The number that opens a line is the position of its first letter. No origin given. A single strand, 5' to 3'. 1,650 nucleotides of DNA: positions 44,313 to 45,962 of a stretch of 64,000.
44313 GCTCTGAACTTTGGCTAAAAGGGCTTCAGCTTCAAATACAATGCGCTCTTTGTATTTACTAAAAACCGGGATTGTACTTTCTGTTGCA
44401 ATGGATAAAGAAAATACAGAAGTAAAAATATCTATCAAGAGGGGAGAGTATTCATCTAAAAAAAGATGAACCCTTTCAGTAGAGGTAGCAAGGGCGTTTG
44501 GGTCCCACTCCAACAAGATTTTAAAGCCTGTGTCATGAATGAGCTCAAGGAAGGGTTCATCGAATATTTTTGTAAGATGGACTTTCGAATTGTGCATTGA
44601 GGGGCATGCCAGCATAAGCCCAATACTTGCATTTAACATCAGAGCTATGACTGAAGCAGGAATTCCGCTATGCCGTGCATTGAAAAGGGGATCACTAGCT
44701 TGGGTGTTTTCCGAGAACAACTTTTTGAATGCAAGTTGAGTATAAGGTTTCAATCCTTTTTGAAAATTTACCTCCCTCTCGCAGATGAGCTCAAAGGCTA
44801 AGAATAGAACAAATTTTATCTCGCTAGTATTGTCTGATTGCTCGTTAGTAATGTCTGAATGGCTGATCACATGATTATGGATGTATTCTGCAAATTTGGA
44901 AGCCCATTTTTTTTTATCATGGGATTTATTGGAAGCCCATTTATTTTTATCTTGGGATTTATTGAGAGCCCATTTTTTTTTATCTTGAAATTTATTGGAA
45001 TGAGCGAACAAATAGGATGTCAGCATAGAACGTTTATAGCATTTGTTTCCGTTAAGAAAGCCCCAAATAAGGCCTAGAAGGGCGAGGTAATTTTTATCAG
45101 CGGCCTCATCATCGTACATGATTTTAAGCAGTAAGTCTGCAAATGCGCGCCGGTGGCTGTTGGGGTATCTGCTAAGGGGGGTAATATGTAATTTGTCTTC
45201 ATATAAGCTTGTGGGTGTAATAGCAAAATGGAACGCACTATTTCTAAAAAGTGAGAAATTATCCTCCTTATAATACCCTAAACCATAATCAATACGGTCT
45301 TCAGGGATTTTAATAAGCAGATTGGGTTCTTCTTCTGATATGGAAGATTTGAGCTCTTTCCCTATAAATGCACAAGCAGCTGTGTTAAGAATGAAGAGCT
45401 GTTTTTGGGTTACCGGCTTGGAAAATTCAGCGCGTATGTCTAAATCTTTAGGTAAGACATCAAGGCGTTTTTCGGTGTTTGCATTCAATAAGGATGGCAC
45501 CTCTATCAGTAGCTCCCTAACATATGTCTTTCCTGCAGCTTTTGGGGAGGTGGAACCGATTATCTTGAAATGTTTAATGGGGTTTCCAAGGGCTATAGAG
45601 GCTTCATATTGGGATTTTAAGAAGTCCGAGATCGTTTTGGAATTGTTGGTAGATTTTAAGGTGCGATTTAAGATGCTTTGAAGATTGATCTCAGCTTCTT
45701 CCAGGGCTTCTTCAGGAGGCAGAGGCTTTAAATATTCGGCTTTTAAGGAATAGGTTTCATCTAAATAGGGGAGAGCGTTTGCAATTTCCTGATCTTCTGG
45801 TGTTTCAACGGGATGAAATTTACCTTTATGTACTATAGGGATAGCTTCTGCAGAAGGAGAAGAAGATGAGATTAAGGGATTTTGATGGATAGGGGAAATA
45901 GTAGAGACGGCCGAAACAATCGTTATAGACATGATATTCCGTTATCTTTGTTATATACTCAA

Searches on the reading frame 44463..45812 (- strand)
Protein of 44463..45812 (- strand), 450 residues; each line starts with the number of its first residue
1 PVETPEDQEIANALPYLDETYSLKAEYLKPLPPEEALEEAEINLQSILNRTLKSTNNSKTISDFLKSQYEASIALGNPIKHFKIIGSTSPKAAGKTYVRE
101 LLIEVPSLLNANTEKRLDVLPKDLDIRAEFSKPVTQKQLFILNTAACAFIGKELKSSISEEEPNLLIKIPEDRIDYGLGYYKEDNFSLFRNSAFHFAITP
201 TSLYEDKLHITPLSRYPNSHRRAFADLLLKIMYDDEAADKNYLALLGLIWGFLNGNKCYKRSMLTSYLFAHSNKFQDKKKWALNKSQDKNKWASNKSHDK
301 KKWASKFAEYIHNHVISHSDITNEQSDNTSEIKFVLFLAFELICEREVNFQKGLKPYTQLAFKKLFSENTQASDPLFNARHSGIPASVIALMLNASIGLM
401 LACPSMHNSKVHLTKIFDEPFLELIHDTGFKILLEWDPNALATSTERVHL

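Call 74: predict_structure(alignment_id=A6)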
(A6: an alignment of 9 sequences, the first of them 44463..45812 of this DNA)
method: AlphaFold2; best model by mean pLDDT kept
length: 450 residues; sequences in the alignment: 9
mean_pLDDT: 80.6   pTM: 0.77
mean pLDDT of the five models: 80.6, 75.8, 75.5, 74.8, 73.9
residues with pLDDT >= 90: 114; 70-90: 250; 50-70: 59; < 50: 27
segments of 3 or more residues with pLDDT < 50: 187-191, 279-297
pLDDT, mean of each block of 10 residues (from residue 1): 76 89 84 87 93 94 97 96 82 87 89 82 85 91 96 81 79 88 55 80 94 80 88 69 78 81 75 60 46 51 83 76 59 90 76 80 89 87 87 87 71 80 86 83 62
secondary structure, 60 per line:
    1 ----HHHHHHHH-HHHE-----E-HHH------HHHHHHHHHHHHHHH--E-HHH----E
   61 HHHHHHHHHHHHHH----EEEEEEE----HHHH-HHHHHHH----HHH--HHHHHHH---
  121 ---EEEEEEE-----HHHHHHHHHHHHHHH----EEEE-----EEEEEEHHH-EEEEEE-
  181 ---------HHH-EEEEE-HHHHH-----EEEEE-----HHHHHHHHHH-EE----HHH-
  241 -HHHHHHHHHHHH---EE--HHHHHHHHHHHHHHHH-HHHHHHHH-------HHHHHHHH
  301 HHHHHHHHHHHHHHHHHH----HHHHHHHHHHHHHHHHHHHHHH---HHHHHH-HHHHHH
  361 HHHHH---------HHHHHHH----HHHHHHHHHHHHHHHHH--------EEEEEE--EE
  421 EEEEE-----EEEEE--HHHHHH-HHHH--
elements in order: H5-12 H34-48 H61-74 E79-85 H90-93 H95-101 H111-117 E124-130 H136-150 E155-158 E164-169 E174-179 E194-198 H200-204 E210-214 H220-229 H242-253 H261-276 H278-285 H293-318 H323-344 H348-353 H355-365 H375-381 H386-402 E411-416 E419-425 E431-435 H438-443 H445-448

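Call 76: fold_search(model_id=the predicted structure, library=pdb)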
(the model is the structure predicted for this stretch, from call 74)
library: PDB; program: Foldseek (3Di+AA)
matches with E <= 10: 306; with E <= 0.001: 10
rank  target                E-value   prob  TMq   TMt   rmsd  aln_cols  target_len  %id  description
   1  6jyj_B                4.4e-07  1.00  0.44  0.57   6.5       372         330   12  Crystal structure of FAM46B (TENT5B) (released 2020-03-04)
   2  6w36                  6.8e-07  1.00  0.37  0.49  12.2       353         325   11  Crystal structure of FAM46C (released 2020-05-06)
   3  7cqz                  8.2e-07  1.00  0.36  0.47  13.0       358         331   11  crystal structure of mouse FAM46C (TENT5C) (released 2021-06-09)
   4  6w38_A                1.0e-06  1.00  0.37  0.48  12.4       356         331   11  Crystal structure of the FAM46C/Plk4 complex (released 2020-05-06)
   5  6jyj_C                1.3e-06  1.00  0.43  0.56   6.7       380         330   12  Crystal structure of FAM46B (TENT5B) (released 2020-03-04)
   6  6jyj_A                1.7e-06  1.00  0.44  0.58   6.5       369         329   10  Crystal structure of FAM46B (TENT5B) (released 2020-03-04)
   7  8exf_A                2.6e-06  1.00  0.42  0.54   6.9       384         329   12  Crystal structure of human FAM46A-BCCIPa complex at 3.2 angstrom resolution (released 2023-03-15)
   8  6w3i_A                3.2e-06  1.00  0.36  0.48  13.4       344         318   12  Crystal structure of a FAM46C mutant in complex with Plk4 (released 2020-05-06)
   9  8exe_A                9.1e-06  1.00  0.42  0.54   7.2       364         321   13  Crystal structure of human FAM46A-BCCIPa complex at 3.5 angstrom resolution (released 2023-03-15)
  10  8eqb_B                3.7e-04  1.00  0.26  0.54   5.6       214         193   12  FAM46C/BCCIPalpha/Nanobody complex (released 2023-03-15)
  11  4wc2_A                1.7e-03  0.99  0.23  0.27  15.4       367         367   13  Crystal structure of tRNA nucleotidyltransferase complexed with a primer tRNA and an incoming ATP analog (released 2015-04-15)
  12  1vfg_B                2.1e-03  0.99  0.24  0.29  15.3       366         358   12  Crystal structure of tRNA nucleotidyltransferase complexed with a primer tRNA and an incoming ATP analog (released 2004-08-10)
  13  3wfo_B                2.2e-03  0.97  0.26  0.28  12.3       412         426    9  tRNA processing enzyme (apo form 1) (released 2014-01-01)
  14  1vfg_A                2.5e-03  0.99  0.24  0.30  15.1       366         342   12  Crystal structure of tRNA nucleotidyltransferase complexed with a primer tRNA and an incoming ATP analog (released 2004-08-10)
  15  2q0e_B                4.0e-02  0.95  0.16  0.21  11.4       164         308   11  Terminal uridylyl transferase 4 from Trypanosoma brucei with bound GTP (released 2007-08-28)
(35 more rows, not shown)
